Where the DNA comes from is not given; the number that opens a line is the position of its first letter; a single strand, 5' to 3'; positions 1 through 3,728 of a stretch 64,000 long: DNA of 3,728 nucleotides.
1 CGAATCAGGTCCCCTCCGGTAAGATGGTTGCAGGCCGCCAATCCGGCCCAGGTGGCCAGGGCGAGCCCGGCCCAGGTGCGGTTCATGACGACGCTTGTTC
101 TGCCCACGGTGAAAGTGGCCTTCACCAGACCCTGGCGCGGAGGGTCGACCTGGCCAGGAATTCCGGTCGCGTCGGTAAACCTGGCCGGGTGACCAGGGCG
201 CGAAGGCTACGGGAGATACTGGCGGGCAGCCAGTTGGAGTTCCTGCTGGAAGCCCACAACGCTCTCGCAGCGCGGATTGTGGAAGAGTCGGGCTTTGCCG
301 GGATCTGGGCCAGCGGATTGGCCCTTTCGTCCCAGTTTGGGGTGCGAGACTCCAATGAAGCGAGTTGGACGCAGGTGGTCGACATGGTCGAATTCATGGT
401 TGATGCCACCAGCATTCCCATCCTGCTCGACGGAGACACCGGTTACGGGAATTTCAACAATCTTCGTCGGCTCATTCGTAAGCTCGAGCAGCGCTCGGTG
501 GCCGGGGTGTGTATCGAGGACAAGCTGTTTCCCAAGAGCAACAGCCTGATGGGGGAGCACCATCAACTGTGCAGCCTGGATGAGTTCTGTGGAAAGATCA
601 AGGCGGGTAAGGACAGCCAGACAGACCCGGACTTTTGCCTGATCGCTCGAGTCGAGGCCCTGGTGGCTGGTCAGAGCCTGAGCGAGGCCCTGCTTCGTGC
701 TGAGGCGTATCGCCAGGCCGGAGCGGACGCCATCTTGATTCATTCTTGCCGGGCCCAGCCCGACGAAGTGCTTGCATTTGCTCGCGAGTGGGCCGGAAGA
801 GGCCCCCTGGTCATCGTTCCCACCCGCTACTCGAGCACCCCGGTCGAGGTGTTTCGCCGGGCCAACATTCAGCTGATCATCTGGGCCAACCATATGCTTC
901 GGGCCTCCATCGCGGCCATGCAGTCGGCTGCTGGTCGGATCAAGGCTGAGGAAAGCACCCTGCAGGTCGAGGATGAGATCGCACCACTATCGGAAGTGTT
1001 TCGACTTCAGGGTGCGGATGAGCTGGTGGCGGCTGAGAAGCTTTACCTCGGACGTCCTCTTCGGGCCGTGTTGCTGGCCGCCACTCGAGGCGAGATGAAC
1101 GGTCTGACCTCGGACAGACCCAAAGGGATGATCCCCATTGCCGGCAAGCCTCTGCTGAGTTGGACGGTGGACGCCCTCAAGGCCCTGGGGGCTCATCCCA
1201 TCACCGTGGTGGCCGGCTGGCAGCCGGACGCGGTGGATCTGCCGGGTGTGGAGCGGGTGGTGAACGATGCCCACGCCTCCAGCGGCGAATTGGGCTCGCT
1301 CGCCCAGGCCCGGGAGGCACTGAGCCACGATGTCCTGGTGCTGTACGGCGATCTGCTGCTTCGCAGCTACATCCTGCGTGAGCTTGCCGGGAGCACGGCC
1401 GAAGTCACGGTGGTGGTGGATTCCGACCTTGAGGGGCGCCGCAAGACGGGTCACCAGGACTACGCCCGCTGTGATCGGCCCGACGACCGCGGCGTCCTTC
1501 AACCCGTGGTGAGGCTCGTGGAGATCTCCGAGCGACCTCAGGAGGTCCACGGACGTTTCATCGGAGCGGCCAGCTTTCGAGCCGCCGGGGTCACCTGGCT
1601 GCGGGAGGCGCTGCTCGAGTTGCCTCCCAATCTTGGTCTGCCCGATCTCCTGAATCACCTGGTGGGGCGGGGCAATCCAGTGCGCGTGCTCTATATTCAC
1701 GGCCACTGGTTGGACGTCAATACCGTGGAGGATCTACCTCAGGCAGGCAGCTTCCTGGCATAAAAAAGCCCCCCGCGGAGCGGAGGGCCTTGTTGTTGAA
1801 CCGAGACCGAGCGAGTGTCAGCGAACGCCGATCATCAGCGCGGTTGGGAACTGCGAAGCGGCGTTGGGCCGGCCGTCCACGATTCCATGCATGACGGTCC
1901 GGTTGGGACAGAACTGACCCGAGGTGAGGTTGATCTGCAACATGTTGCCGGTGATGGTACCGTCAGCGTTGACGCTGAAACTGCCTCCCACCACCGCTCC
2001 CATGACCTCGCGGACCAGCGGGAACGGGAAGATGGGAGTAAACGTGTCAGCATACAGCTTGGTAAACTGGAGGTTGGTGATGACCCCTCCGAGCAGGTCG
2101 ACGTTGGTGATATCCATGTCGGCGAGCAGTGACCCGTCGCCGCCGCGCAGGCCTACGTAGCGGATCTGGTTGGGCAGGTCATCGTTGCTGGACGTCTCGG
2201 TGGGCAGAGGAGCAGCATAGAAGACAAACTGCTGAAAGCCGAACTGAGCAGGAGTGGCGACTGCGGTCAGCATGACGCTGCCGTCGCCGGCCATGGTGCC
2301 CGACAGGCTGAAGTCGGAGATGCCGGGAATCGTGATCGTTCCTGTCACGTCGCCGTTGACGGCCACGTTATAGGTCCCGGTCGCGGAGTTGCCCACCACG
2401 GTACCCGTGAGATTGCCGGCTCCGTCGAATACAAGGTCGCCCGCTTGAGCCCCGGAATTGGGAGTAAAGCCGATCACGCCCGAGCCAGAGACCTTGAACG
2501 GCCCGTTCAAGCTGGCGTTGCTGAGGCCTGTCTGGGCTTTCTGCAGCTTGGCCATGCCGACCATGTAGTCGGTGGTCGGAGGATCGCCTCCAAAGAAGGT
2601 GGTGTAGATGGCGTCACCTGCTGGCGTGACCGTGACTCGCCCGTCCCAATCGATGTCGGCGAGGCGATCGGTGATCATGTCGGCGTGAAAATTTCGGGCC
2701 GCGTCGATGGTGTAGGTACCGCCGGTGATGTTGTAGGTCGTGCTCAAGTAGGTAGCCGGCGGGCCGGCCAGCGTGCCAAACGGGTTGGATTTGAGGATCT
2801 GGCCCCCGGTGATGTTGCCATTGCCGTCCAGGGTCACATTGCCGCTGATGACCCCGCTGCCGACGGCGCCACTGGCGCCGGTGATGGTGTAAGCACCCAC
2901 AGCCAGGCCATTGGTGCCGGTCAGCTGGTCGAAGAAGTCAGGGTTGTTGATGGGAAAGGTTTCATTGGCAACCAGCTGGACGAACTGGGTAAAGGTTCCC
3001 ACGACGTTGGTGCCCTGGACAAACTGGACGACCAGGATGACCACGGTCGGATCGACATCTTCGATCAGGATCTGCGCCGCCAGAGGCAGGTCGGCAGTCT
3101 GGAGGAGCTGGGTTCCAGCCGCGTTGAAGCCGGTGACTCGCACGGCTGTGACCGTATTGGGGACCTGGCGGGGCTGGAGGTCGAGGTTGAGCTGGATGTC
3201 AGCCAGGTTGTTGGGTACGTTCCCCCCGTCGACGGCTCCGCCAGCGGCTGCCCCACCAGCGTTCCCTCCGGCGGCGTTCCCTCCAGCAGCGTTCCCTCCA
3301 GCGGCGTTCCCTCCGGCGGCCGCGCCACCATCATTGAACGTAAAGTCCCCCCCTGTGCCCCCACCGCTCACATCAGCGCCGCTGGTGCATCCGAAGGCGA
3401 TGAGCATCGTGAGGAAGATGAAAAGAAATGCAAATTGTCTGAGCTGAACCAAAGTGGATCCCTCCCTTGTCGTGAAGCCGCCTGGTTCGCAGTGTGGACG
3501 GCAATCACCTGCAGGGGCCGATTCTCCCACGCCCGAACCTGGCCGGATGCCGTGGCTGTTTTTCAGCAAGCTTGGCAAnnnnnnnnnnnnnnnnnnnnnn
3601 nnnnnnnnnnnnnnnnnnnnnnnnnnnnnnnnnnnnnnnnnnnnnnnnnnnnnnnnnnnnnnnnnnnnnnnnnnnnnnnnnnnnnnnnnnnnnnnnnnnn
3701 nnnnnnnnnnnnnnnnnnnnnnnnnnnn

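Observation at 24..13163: Phosphonate head-group tailoring locus: PEP mutase-nucleotidyltransferase fusion plus a nine-gene overlapping operon with LicC-like NTase, LicD, PhyH dioxygenase, PAP2, ABC exporter and glycosyltransferases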

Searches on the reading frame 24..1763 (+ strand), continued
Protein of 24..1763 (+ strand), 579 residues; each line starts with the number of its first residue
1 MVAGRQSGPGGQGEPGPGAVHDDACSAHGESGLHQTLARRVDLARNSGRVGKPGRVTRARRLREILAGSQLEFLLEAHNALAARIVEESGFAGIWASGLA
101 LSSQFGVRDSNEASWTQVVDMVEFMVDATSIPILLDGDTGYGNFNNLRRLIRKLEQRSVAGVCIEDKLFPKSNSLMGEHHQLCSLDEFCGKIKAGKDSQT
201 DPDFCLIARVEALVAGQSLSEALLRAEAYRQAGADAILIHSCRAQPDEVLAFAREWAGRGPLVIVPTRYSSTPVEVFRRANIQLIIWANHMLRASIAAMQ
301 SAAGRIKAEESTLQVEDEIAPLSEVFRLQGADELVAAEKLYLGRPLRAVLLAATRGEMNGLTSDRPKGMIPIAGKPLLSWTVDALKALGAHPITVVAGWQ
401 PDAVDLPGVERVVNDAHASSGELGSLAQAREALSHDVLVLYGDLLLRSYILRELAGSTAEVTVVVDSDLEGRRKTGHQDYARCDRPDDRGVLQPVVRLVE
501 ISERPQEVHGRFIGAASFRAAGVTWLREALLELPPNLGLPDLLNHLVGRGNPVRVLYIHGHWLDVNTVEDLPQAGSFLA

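Call 51: search_solved_structures(query=window:24-1763:+, max_evalue=0.00001)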
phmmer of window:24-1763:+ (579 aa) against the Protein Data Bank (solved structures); distinct sequences matched with E-value up to 0.00001: 26.
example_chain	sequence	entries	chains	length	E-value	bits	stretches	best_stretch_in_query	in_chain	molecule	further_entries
1m1b_A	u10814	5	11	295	2.4e-113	382.9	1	55-343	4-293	PHOSPHOENOLPYRUVATE PHOSPHOMUTASE | PROTEIN (PHOSPHOENOLPYRUVATE MUTASE)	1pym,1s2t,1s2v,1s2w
1s2u_A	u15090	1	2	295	3.1e-112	379.2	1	55-343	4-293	Phosphoenolpyruvate phosphomutase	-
5unc_A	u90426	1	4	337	1.6e-72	248.1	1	59-342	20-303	PHOSPHOENOLPYRUVATE PHOSPHOMUTASE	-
2dua_A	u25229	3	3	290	4.7e-64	220.1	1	57-342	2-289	Phosphonopyruvate hydrolase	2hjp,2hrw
4iqd_A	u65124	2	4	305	4.1e-27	98.2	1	58-312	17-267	Carboxyvinyl-carboxyphosphonate phosphorylmutase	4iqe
1zlp_A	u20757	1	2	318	3.5e-23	85.2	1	53-328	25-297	petal death protein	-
3eoo_A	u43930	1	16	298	9.7e-22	80.5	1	50-294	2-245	Methylisocitrate lyase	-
1xg3_A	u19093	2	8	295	3e-21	78.9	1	71-322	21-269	Probable methylisocitrate lyase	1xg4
1mum_A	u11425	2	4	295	1e-20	77.1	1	71-322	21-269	2-methylisocitrate lyase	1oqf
1o5q_A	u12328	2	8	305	4.9e-19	71.5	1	66-306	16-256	Probable methylisocitrate lyase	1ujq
9hra_A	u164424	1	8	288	5.2e-18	68.1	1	62-276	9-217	2-methylisocitrate lyase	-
9hgk_A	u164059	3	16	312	6e-18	67.9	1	62-275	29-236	2-methylisocitrate lyase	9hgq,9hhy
9hgo_A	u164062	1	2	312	1.6e-17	66.6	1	62-275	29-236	2-methylisocitrate lyase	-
9hhs_A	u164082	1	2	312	2.1e-17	66.1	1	62-275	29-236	2-methylisocitrate lyase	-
6t4v_C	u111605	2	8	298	2.5e-17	65.9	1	56-317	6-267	2-methylisocitrate lyase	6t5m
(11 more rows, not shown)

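Call 66: search_protein_families(library=pfam, proteins=[L052:4873-6192:-, L002:303-1964:+, L002:1971-3755:-], max_evalue=0.001)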
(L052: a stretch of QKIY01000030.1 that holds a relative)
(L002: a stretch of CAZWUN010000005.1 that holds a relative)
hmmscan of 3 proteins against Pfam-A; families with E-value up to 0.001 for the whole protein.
L052:4873-6192:- (440 aa): 5 families
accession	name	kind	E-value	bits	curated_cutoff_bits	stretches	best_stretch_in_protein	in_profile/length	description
PF00069.31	Pkinase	-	5.5e-52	177.2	31.7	1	13-266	1-253/263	Protein kinase domain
PF07714.23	PK_Tyr_Ser-Thr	-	1.8e-40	139.3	23.1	1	15-266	3-250/258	Protein tyrosine and serine/threonine kinase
PF00027.35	cNMP_binding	-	5.6e-13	49.1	27.5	1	324-402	4-87/89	Cyclic nucleotide-binding domain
PF12330.14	Haspin_kinase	-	0.00062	19.3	25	0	86-168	181-258/364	Haspin like kinase domain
PF14531.12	Kinase-like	-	0.00068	19.4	25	1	132-262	161-287/289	Kinase-like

L002:303-1964:+ (553 aa): 1 family
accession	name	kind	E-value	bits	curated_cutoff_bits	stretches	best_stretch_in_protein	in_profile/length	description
PF01103.29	Omp85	-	7.2e-29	101.8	24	1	288-553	52-325/325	Omp85 superfamily domain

L002:1971-3755:- (594 aa): 5 families
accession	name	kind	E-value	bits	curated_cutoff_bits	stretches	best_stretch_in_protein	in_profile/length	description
PF00155.27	Aminotran_1_2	-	2.3e-28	99.9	19.7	1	267-579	7-361/361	Aminotransferase class I and II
PF12804.13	NTP_transf_3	-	8.6e-17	62.2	27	1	11-141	1-127/160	MobA-like NTP transferase domain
PF00483.29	NTP_transferase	-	2.9e-11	43.8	21.2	1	11-117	2-115/245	Nucleotidyl transferase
PF20202.4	DUF6564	-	4.7e-05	23.6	25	1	39-128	15-113/230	Domain of unknown function (DUF6564)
PF01128.25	IspD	-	0.00021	21.5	27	1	10-101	2-89/221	2-C-methyl-D-erythritol 4-phosphate cytidylyltransferase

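Call 68: search_solved_structures(query=L002:1974-3755:-, max_evalue=0.000001)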
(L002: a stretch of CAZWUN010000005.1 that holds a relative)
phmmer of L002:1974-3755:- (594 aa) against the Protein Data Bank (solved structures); distinct sequences matched with E-value up to 0.000001: 20.
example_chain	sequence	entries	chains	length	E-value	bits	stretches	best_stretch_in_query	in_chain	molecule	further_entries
6oux_A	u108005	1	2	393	3.4e-27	98.4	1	264-584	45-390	Threonine phosphate decarboxylase-like enzyme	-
3fkd_A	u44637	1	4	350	3.4e-25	91.8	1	291-585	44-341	L-threonine-O-3-phosphate decarboxylase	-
3euc_A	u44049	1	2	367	1.9e-19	72.8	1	266-580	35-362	Histidinol-phosphate aminotransferase 2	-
1lc5_A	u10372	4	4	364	2.3e-19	72.5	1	264-583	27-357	L-Threonine-O-3-Phosphate Decarboxylase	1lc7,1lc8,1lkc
3p1t_A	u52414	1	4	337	2.4e-19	72.4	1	267-582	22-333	Putative histidinol-phosphate aminotransferase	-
9jfb_A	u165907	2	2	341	4.1e-16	61.8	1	342-587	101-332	threonine-phosphate decarboxylase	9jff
3ftb_A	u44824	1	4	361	5.4e-16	61.4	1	297-579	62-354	Histidinol-phosphate aminotransferase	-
9t0w_A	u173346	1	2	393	6.7e-16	61.1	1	341-584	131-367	Histidinol-phosphate aminotransferase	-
4r8d_A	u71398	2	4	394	6.7e-16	61.1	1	341-584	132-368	Histidinol-phosphate aminotransferase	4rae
1fg3_A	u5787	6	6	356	1e-15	60.5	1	359-576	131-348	HISTIDINOL PHOSPHATE AMINOTRANSFERASE | HISTIDINOL-PHOSPHATE AMINOTRANSFERASE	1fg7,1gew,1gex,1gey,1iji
7szp_A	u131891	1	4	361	3.8e-14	55.3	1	363-573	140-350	Histidinol-phosphate aminotransferase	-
1h1c_A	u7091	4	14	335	2.5e-13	52.6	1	302-579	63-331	HISTIDINOL-PHOSPHATE AMINOTRANSFERASE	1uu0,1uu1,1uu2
2f8j_A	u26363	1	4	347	2.8e-13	52.4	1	302-579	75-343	Histidinol-phosphate aminotransferase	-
3cq4_A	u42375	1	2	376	1.6e-11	46.6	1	312-583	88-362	Histidinol-phosphate aminotransferase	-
3cq5_A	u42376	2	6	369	2.1e-11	46.3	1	312-582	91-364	Histidinol-phosphate aminotransferase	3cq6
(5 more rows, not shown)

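Call 69: search_protein_families(library=ncbifam, proteins=[L002:1974-3755:-, L002:8578-10146:+, L002:3577-4485:+, L002:4486-5388:+], max_evalue=0.00001)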
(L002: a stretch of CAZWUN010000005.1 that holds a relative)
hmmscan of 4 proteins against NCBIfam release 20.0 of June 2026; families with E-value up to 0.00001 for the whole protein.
L002:1974-3755:- (594 aa): 38 families (the best 25 are shown)
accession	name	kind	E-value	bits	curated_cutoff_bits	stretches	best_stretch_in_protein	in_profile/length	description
TIGR01140.1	L_thr_O3P_dcar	equivalog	3.8e-52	177.5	290.55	1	263-579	19-330/331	threonine-phosphate decarboxylase CobD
TIGR01141.1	hisC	equivalog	1.4e-37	129.4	276.55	1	271-581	30-348/349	histidinol-phosphate transaminase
NF005915.1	PRK07908.1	equivalog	5.3e-26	91.8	360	1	281-579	32-331/332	Rv2231c family histidinol phosphate aminotransferase CobC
NF006225.0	PRK08354.1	equivalog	8.3e-26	91.1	288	1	252-582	5-315/318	putative aminotransferase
NF003496.0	PRK05166.1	equivalog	7.6e-24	84.1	540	1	270-584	45-371/373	histidinol-phosphate transaminase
NF002877.0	PRK03317.1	equivalog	6.3e-21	74.6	409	1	373-587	164-371/374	histidinol-phosphate transaminase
NF053748.1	bifunc_CobBC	exception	1.3e-19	70.1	950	1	304-579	521-796/797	bifunctional hydrogenobyrinic acid a,c-diamide synthase/histidinol phosphate aminotransferase CobBC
NF002726.0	PRK02610.1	equivalog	3.1e-19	69.1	391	1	374-586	168-372/374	histidinol-phosphate transaminase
TIGR03992.1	Arch_glmU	subfamily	1.7e-18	66.7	292.1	1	9-236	1-221/393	bifunctional sugar-1-phosphate nucleotidylyltransferase/acetyltransferase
NF005021.0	PRK06425.1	equivalog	7.4e-18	64.7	353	1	314-585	58-333/335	histidinol-phosphate aminotransferase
NF002878.0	PRK03321.1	subfamily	1.8e-17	63.2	374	1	271-582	32-348/352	histidinol-phosphate transaminase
NF041364.1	GntC_guanitoxin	equivalog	1.4e-15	57.1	415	1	307-570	54-343/356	guanitoxin biosynthesis PLP-dependent (S)-gamma-hydroxy-L-arginine cyclodehydratase GntC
NF041313.1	UDPGP_AglF_Halo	equivalog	2.4e-13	50.1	400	1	9-117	1-110/234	UTP--glucose-1-phosphate uridylyltransferase AglF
NF045761.1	NAMPUrTaseMurU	equivalog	1.2e-11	45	250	1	9-71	1-65/226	N-acetylmuramate alpha-1-phosphate uridylyltransferase MurU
NF006580.0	PRK09105.1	subfamily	4.6e-11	42.2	444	1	373-464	167-257/375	pyridoxal phosphate-dependent aminotransferase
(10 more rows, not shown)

L002:8578-10146:+ (522 aa): 0 families

L002:3577-4485:+ (302 aa): 1 family
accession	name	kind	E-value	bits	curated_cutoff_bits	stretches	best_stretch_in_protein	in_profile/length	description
NF045866.1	GGPL_Ptran_Mf1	equivalog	2.2e-10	41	225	1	120-168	12-60/240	diacylglycerol cholinephosphotransferase Mf1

L002:4486-5388:+ (300 aa): 0 families

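Call 72: find_related_loci(query=window:189-1763:+, collection=metagenome_contigs, flank=10000)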
Query window:189-1763:+ (524 aa) in metagenome_contigs; peptide patterns used: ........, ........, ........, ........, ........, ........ (x = any residue, [..] = any of these).
239 stretches matched a pattern; 101 encode a relative of the query (tblastn E <= 1e-3); the best 80 are kept; 80 distinct loci.
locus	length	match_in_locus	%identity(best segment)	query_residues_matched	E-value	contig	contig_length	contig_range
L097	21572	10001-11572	93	1-524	0e+0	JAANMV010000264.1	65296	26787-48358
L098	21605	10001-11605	61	2-522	0e+0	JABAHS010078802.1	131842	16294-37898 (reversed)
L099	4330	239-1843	61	1-522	0e+0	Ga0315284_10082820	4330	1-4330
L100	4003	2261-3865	59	1-522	0e+0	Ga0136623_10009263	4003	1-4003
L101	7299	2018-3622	59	2-522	0e+0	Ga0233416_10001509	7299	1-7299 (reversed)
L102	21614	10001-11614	57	1-524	0e+0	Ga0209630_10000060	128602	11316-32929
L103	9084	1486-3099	57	2-524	0e+0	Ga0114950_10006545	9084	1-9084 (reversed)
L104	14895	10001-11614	57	2-524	0e+0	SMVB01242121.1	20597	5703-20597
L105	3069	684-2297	56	2-524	0e+0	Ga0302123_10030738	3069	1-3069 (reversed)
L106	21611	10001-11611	56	2-524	0e+0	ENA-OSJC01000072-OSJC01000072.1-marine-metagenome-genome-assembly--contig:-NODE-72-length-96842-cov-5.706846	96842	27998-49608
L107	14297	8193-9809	56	1-524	0e+0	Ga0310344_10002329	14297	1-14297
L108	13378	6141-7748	58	3-524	0e+0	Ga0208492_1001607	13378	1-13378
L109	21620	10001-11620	57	2-524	0e+0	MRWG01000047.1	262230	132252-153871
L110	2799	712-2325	58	1-524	0e+0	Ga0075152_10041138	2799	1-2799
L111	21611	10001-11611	55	2-524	0e+0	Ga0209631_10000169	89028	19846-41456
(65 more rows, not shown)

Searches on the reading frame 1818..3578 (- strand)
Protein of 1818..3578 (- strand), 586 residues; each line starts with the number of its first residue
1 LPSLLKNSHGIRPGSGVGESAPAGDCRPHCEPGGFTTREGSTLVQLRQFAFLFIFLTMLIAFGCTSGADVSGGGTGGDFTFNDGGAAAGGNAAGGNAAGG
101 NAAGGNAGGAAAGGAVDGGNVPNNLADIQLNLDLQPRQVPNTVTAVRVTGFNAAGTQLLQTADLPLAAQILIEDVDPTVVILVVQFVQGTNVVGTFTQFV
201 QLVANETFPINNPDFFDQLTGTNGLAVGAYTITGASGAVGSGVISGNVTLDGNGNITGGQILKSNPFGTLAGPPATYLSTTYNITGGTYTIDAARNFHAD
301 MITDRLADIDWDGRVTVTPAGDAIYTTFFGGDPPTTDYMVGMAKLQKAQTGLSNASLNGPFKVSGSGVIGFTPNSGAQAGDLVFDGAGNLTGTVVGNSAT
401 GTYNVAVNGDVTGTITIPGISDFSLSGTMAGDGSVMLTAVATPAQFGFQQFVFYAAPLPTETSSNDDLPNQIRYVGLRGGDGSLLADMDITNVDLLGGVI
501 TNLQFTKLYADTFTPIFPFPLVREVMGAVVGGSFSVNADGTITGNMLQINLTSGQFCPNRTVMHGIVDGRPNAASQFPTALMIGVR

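Call 3: search_protein_families(library=pfam, proteins=[window:1818-3578:-], max_evalue=0.01)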
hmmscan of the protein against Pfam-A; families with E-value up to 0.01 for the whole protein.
window:1818-3578:- (586 aa): 0 families

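Call 65: search_protein_families(library=ncbifam, proteins=[window:1818-3578:-], max_evalue=0.00001)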
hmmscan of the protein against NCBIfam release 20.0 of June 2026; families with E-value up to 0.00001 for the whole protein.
window:1818-3578:- (586 aa): 0 families
